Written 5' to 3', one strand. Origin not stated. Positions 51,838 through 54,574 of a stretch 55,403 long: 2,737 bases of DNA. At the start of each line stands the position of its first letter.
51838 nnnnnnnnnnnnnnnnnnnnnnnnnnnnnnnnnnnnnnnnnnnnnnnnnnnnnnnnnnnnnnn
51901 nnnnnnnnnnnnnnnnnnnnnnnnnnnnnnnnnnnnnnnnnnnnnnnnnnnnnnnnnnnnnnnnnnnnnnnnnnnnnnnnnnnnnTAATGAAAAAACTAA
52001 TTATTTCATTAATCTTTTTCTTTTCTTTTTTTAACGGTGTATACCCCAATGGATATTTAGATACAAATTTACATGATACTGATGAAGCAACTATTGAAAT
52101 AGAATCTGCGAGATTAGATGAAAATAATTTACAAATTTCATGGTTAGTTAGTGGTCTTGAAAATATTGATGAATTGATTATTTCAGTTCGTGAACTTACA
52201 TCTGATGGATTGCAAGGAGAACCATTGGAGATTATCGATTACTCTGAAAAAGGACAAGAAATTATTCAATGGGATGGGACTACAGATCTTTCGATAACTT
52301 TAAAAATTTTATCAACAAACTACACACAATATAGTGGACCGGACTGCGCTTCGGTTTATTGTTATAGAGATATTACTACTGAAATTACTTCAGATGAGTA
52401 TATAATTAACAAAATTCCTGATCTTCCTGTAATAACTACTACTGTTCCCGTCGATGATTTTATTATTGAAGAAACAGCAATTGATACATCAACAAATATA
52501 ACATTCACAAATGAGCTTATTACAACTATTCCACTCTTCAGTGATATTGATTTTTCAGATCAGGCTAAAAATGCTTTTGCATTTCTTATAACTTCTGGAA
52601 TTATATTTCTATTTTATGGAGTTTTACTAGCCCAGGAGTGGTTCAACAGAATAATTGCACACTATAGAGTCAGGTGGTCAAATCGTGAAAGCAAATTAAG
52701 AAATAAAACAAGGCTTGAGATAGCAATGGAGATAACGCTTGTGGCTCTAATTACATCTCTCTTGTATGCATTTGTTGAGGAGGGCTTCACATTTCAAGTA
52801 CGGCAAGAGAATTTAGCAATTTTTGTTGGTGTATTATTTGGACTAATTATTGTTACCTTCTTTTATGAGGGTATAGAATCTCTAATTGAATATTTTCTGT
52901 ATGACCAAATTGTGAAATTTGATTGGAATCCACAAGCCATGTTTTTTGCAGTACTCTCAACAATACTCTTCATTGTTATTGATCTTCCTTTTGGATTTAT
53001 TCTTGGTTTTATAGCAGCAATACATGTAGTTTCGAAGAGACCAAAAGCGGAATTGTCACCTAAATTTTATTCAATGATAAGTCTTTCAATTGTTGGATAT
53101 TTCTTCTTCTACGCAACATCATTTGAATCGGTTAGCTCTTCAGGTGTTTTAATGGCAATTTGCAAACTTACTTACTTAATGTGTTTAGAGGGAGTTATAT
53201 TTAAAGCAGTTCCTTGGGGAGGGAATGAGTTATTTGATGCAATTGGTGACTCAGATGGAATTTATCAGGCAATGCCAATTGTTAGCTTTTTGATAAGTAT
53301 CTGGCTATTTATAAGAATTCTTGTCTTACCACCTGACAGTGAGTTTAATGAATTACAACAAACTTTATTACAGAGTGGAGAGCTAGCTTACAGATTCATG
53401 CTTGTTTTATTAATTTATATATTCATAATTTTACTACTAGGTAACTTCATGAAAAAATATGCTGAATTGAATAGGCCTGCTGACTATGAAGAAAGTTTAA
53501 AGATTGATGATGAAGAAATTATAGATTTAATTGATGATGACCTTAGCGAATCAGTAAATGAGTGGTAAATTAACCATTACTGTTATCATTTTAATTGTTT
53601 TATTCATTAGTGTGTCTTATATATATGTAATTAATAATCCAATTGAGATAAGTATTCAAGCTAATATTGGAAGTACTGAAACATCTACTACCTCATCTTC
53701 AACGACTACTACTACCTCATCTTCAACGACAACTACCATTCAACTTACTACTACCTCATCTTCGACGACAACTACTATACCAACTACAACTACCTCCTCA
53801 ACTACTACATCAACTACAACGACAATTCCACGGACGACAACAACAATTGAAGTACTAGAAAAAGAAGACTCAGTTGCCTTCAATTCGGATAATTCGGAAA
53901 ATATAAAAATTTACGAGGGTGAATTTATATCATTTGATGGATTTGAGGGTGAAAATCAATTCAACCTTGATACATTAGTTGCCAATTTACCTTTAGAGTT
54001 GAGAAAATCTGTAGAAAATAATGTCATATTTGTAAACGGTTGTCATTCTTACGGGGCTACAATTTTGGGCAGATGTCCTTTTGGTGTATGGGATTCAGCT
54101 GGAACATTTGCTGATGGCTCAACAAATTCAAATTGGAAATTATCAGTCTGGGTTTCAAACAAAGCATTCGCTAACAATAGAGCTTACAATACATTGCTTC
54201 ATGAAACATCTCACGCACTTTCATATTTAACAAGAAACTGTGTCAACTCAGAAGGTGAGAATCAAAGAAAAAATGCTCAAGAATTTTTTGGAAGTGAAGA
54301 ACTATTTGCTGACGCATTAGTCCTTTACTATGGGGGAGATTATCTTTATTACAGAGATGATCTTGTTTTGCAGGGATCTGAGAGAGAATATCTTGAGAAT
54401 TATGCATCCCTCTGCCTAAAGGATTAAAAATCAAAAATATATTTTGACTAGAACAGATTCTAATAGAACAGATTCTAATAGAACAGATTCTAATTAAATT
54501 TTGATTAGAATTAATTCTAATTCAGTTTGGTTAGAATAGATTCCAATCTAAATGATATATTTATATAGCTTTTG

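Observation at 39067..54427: Translationally coupled four-gene operon: giant surface protein, extended sortase, polytopic membrane protein, secreted HExxH protein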

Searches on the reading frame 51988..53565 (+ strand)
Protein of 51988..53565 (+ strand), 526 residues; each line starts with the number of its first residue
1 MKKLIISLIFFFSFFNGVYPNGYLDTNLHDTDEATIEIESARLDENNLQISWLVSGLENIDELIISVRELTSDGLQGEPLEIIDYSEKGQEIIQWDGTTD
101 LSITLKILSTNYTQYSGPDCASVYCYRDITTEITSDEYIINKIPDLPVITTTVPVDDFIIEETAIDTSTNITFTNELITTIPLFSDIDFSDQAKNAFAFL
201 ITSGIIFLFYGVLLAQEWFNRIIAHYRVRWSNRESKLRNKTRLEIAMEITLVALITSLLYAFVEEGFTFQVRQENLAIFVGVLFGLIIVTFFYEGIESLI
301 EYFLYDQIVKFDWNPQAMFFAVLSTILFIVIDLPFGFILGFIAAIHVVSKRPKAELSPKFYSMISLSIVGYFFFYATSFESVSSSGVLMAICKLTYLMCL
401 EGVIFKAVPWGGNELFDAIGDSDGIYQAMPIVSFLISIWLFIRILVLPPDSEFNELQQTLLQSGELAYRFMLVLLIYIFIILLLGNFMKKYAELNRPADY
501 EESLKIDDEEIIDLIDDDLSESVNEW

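Call 6: search_protein_families(library=pfam, proteins=[window:51988-53565:+], max_evalue=0.1)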
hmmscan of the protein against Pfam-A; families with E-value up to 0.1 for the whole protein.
window:51988-53565:+ (526 aa): 0 families

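Call 7: search_protein_families(library=ncbifam, proteins=[window:51988-53565:+], max_evalue=0.1)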
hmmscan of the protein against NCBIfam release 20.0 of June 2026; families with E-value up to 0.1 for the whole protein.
window:51988-53565:+ (526 aa): 1 family
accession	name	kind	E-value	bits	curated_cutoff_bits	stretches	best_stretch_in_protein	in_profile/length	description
NF041501.1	cola_mem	domain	5.5e-11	42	150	1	212-355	29-178/312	FGLLP motif-containing membrane protein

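Call 69: find_homologous_proteins(query=window:51988-53565:+, max_evalue=0.001)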
Query window:51988-53565:+ (526 aa): 554 proteins with E <= 0.001 among 8000 candidates; the best 120 are listed.
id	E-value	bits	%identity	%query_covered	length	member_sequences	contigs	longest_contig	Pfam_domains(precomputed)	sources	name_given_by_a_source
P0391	0.0e+0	1137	98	100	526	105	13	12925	-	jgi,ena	-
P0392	0.0e+0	1137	98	100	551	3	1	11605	-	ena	-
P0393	0.0e+0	1134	98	100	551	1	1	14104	-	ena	-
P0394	0.0e+0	1133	98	100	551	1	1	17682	-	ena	-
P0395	0.0e+0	1131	98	100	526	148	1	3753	-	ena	-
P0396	0.0e+0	1129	98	100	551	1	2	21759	-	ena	-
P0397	0.0e+0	1036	88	96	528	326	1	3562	-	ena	-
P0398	0.0e+0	1029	88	100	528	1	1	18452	-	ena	-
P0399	0.0e+0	1029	87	96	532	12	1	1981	-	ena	-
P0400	0.0e+0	1029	88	100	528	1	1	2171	-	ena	-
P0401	0.0e+0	1024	87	100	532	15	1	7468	-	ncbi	-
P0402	0.0e+0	1022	87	96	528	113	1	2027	-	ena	-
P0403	0.0e+0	1020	86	100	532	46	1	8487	-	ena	-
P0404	0.0e+0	1014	88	98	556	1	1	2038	-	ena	-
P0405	5.6e-298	1007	86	96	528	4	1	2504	-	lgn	-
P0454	3.3e-205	701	62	99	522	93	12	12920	-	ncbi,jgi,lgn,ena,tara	jgi:hypothetical protein|tara:strand:+ start:3312 stop:4880 length:1569 start_codon:yes stop_codon:y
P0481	1.4e-108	382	42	87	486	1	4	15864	-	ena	-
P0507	4.6e-105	370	41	93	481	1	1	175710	-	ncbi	-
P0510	6.1e-105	370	41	94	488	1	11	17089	-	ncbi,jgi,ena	-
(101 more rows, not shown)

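Call 70: find_encoding_contigs(protein=P0507, flank=10000, max_places=3)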
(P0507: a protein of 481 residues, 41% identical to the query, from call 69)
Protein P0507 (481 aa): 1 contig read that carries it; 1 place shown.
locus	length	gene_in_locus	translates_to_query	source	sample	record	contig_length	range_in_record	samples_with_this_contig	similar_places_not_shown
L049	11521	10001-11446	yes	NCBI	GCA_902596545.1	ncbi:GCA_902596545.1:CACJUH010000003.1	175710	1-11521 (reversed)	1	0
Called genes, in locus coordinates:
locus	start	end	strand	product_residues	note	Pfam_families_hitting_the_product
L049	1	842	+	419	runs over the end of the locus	PF01408:GFO_IDH_MocA (weak), PF03447:NAD_binding_3, PF00742:Homoserine_dh, PF01842:ACT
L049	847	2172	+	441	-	PF14821:Thr_synth_N, PF00291:PALP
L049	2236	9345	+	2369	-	-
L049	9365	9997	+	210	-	-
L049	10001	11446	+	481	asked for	-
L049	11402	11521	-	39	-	?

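Call 71: find_encoding_contigs(protein=P0454, flank=10000, max_places=3)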
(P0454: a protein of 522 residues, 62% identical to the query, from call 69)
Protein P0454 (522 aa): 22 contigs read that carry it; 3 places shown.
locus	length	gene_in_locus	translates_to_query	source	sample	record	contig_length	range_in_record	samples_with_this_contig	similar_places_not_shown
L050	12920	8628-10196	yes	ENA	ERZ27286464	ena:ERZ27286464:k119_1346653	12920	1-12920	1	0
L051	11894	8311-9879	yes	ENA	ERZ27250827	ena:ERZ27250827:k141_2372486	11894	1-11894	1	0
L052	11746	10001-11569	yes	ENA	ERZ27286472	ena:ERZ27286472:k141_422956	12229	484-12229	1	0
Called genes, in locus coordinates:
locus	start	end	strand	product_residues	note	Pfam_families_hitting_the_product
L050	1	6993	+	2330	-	?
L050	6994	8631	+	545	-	PF21096:RecA_C, PF04203:Sortase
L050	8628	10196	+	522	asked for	-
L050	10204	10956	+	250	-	-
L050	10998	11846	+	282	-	PF13593:SBF_like, PF01758:SBF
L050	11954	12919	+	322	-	?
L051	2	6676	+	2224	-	?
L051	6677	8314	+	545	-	PF21096:RecA_C, PF04203:Sortase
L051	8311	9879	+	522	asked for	-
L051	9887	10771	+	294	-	-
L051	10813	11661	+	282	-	PF13593:SBF_like, PF01758:SBF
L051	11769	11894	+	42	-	?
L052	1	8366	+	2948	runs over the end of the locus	?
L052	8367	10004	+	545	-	PF21096:RecA_C, PF04203:Sortase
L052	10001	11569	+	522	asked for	-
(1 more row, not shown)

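Call 75: find_encoding_contigs(protein=P0510, flank=10000, max_places=5)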
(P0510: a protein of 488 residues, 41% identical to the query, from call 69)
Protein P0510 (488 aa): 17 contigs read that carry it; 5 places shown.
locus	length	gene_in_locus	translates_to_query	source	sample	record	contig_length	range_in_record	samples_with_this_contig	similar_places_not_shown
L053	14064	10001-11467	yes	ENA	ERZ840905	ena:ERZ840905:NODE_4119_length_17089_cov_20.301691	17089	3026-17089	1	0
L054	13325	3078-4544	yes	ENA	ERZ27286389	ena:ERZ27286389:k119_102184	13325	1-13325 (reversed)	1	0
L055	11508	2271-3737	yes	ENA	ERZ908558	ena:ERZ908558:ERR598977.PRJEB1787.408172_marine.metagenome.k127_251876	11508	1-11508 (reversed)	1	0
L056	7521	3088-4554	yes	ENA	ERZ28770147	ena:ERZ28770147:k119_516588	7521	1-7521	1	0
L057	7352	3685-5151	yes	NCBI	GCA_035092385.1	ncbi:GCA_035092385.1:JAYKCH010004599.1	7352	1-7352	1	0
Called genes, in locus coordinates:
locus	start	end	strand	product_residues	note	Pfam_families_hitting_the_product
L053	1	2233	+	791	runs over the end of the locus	PF01471:PG_binding_1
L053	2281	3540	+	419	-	PF01408:GFO_IDH_MocA (faint), PF03447:NAD_binding_3, PF00742:Homoserine_dh, PF01842:ACT, PF22629:ACT_AHAS_ss (weak)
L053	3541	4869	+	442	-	PF14821:Thr_synth_N, PF00291:PALP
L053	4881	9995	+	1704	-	-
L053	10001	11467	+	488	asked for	-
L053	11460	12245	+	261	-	-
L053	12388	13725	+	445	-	PF07497:Rho_RNA_bind, PF00006:ATP-synt_ab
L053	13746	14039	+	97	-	PF01197:Ribosomal_L31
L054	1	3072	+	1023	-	?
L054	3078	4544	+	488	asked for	-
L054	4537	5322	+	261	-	-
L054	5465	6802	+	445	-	PF07497:Rho_RNA_bind, PF00006:ATP-synt_ab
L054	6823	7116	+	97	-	PF01197:Ribosomal_L31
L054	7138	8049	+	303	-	PF07136:DUF1385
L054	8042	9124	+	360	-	PF03462:PCRF, PF00472:RF-1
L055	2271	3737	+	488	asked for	-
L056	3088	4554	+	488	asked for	-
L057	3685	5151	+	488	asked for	-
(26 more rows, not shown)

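Call 76: find_encoding_contigs(protein=P0481, flank=10000, max_places=4)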
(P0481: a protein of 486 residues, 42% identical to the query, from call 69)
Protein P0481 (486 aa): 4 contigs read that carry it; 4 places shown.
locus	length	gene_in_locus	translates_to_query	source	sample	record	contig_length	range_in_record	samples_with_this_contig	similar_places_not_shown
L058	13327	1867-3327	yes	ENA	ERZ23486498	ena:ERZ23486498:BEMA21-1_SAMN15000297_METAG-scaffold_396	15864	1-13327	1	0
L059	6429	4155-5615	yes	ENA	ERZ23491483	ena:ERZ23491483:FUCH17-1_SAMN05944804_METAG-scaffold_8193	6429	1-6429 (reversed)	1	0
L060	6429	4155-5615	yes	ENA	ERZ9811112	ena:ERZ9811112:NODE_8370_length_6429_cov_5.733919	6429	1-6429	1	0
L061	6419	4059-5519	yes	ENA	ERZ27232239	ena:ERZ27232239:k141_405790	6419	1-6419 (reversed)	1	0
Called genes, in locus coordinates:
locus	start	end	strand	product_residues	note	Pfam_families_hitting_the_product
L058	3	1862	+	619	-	?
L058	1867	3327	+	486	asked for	-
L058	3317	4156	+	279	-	-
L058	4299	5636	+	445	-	PF07497:Rho_RNA_bind, PF00006:ATP-synt_ab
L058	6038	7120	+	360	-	PF03462:PCRF, PF00472:RF-1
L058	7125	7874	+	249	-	PF01135:PCMT (weak), PF05175:MTS, PF06325:PrmA, PF13489:Methyltransf_23 (faint), PF13847:Methyltransf_31, PF08241:Methyltransf_11 (weak), PF08242:Methyltransf_12 (weak), PF13649:Methyltransf_25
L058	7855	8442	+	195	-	PF01300:Sua5_yciO_yrdC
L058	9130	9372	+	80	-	-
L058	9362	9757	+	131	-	-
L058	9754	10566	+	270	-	PF00119:ATP-synt_A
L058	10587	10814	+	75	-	PF00137:ATP-synt_C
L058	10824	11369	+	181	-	PF00430:ATP-synt_B, PF05405:Mt_ATP-synt_B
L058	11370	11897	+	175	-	PF00213:OSCP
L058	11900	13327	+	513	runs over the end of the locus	PF02874:ATP-synt_ab_N, PF00006:ATP-synt_ab, PF00306:ATP-synt_ab_C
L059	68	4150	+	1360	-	-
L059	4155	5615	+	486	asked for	-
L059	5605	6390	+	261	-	-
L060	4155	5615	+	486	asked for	-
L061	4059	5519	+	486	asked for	-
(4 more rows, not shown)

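Call 78: search_protein_families(library=pfam, proteins=[L053:4881-9992:+, L059:68-4147:+, L049:2236-9342:+, L053:11460-12242:+, L053:10001-11464:+], max_evalue=0.01)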
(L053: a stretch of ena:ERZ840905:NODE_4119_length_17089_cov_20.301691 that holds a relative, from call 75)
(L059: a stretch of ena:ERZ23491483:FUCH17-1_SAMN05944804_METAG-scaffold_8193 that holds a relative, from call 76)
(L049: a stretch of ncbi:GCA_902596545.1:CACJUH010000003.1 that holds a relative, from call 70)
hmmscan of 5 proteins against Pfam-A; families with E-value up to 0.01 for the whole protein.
L053:4881-9992:+ (1704 aa): 1 family
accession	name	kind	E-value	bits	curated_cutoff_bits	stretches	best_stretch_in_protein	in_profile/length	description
PF04203.18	Sortase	-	1.7e-24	86.4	26.6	1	1576-1695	1-122/125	Sortase domain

L059:68-4147:+ (1360 aa): 1 family
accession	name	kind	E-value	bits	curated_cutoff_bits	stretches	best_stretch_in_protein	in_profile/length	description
PF04203.18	Sortase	-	6.9e-23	81.2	26.6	1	1232-1351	1-122/125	Sortase domain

L049:2236-9342:+ (2369 aa): 5 families
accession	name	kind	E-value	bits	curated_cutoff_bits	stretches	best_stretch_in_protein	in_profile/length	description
PF04203.18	Sortase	-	4.1e-29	101.3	26.6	1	2241-2360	1-122/125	Sortase domain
PF21471.3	Reelin_subrepeat-B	-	1.9e-13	50.7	27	0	1666-1728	60-123/127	Reelin subrepeat B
PF03174.19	CHB_HEX_C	-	7.7e-09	35.8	23.6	0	1238-1262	37-60/76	Chitobiase/beta-hexosaminidase C-terminal domain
PF00789.26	UBX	-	0.0042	17.7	21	0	621-647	2-28/82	UBX domain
PF11921.14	DUF3439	-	0.0072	16.7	27.1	1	1743-1769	44-70/122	Domain of unknown function (DUF3439)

L053:11460-12242:+ (261 aa): 0 families

L053:10001-11464:+ (488 aa): 0 families

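Call 81: search_protein_families(library=ncbifam, proteins=[L053:10001-11464:+, L049:10001-11443:+, L050:8628-10193:+, L053:11460-12242:+], max_evalue=1)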
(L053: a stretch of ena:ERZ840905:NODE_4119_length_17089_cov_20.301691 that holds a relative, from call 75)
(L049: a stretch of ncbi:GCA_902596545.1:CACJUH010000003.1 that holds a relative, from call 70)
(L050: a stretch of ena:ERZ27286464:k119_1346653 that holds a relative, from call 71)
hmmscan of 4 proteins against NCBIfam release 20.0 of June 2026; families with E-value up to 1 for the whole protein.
L053:10001-11464:+ (488 aa): 2 families
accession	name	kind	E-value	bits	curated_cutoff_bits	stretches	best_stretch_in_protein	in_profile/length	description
NF041501.1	cola_mem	domain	6.5e-08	31.9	150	1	198-344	22-174/312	FGLLP motif-containing membrane protein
NF040970.1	memb_ExtQ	equivalog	0.032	14.5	150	1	186-254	58-125/134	selenite/tellurite reduction operon b-type cytochrome membrane protein ExtQ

L049:10001-11443:+ (481 aa): 2 families
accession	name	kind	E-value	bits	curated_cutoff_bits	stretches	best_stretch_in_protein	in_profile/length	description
NF041501.1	cola_mem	domain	1.8e-08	33.7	150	1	192-340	23-177/312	FGLLP motif-containing membrane protein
NF047807.1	LIC10920_lipo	equivalog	0.81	8.9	210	0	122-143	41-62/217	LIC10920 family plasminogen-binding lipoprotein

L050:8628-10193:+ (522 aa): 3 families
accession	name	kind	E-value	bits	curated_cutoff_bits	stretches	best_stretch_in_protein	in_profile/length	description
NF041501.1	cola_mem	domain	1.7e-11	43.7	150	1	195-353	17-178/312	FGLLP motif-containing membrane protein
NF010265.0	PRK13711.1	equivalog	0.15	12.2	164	1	235-290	21-78/115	P-type conjugative transfer protein TrbJ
NF040945.1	CCC_membrane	equivalog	0.4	11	65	1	315-362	5-51/99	CCC motif membrane protein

L053:11460-12242:+ (261 aa): 1 family
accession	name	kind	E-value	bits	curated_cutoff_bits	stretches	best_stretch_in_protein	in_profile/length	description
NF053819.1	EF0750_LPXTG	subfamily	0.026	15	47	1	1-58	1-56/105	EF2685/EF0750 family sortase-dependent surface protein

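Call 95: search_protein_families(library=pfam, proteins=[L049:2398-3240:+, L053:4977-5870:+], max_evalue=1)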
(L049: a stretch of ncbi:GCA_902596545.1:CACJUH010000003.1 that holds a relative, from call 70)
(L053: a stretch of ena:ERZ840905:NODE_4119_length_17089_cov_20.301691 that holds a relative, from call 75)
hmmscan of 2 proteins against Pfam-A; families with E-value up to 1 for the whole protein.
L049:2398-3240:+ (281 aa): 1 family
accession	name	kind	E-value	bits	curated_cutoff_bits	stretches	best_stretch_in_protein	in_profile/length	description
PF23411.1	Beta-prop_Vps41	-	0.0065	16.3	33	1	54-150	54-149/332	Vps42 beta-propeller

L053:4977-5870:+ (298 aa): 1 family
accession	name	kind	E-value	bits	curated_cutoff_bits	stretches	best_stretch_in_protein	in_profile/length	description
PF21959.2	DUF6923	-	9.7e-05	22.7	27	1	210-295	149-233/234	Repeat of unknown function (DUF6923)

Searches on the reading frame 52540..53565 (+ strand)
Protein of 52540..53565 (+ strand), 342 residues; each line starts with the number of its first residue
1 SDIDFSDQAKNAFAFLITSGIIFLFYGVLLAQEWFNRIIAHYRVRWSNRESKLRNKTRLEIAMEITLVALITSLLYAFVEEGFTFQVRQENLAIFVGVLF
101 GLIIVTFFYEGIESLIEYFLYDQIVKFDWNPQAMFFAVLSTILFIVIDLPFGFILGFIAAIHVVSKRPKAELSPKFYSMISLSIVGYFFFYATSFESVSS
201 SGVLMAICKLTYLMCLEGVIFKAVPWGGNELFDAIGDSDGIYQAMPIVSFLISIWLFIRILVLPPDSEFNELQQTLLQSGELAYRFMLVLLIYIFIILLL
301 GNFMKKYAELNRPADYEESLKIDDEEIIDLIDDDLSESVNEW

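Call 68: search_dna_similar(query=window:52540-53565:+, collection=plasmids, mode=protein, max_evalue=1, max_rows=15)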
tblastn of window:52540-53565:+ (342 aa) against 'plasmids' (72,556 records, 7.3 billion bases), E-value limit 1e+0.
No match.

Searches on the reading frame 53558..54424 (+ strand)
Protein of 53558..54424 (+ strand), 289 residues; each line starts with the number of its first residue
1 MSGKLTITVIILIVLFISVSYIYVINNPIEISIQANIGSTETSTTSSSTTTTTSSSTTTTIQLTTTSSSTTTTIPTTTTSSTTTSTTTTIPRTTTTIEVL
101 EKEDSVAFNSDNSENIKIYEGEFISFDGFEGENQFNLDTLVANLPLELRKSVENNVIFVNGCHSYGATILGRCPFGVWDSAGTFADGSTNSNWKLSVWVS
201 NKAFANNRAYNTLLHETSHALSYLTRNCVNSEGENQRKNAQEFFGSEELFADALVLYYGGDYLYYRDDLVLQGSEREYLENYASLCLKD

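Call 6: search_protein_families(library=pfam, proteins=[window:53558-54424:+], max_evalue=0.1)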
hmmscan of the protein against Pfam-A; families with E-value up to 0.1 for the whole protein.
window:53558-54424:+ (289 aa): 2 families
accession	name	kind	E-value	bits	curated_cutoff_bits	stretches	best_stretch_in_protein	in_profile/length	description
PF01456.22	Mucin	-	0.0014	19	34.7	1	38-96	37-98/143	Mucin-like glycoprotein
PF10263.15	SprT-like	-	0.061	13.6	25.6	0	205-229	57-81/108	SprT-like family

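Call 7: search_protein_families(library=ncbifam, proteins=[window:53558-54424:+], max_evalue=0.1)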
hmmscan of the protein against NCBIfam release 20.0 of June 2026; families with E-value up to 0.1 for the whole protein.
window:53558-54424:+ (289 aa): 2 families
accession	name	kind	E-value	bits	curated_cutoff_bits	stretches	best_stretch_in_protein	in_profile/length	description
NF002357.0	PRK01318.2-4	equivalog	0.019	13.7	479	1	4-80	10-84/532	membrane protein insertase YidC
NF033849.1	ser_rich_anae_1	subfamily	0.078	10.3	650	1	39-97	494-551/1163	serine-rich protein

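Call 34: search_solved_structures(query=window:53558-54424:+, max_evalue=10)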
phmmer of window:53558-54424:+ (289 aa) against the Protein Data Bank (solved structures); distinct sequences matched with E-value up to 10: 13.
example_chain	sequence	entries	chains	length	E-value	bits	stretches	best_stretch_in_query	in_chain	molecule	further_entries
6r52_A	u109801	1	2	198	0.097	15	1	169-241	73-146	Pro-Pro endopeptidase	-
2n6j_A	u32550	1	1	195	0.12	14.7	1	171-241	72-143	Zinc metalloprotease Zmp1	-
6r53_A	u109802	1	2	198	0.12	14.7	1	171-241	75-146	Pro-Pro endopeptidase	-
5n12_A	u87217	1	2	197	0.12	14.7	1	171-241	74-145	Pro-Pro endopeptidase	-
5a0p_A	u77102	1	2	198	0.13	14.7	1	171-241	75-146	ZINC METALLOPROTEASE ZMP1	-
9hcj_D0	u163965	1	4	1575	0.15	14.4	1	35-121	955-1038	Nucleoporin 155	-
6r54_A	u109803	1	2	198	0.17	14.2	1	171-238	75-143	Pro-Pro endopeptidase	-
6r55_A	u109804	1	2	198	0.17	14.2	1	171-237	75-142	Pro-Pro endopeptidase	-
6r56_A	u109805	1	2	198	0.17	14.2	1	171-237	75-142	Pro-Pro endopeptidase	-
6r5a_A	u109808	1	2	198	0.22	13.8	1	173-241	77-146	Pro-Pro endopeptidase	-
6tm2_E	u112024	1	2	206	0.78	12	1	48-88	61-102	Mucin-2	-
6r5c_A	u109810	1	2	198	1.2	11.5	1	173-242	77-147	Pro-Pro endopeptidase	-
9yos_C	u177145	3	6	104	1.7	11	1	72-102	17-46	Protein spitz,Protein lin-3 | Protein spitz,Protein lin-3,Protein lin-3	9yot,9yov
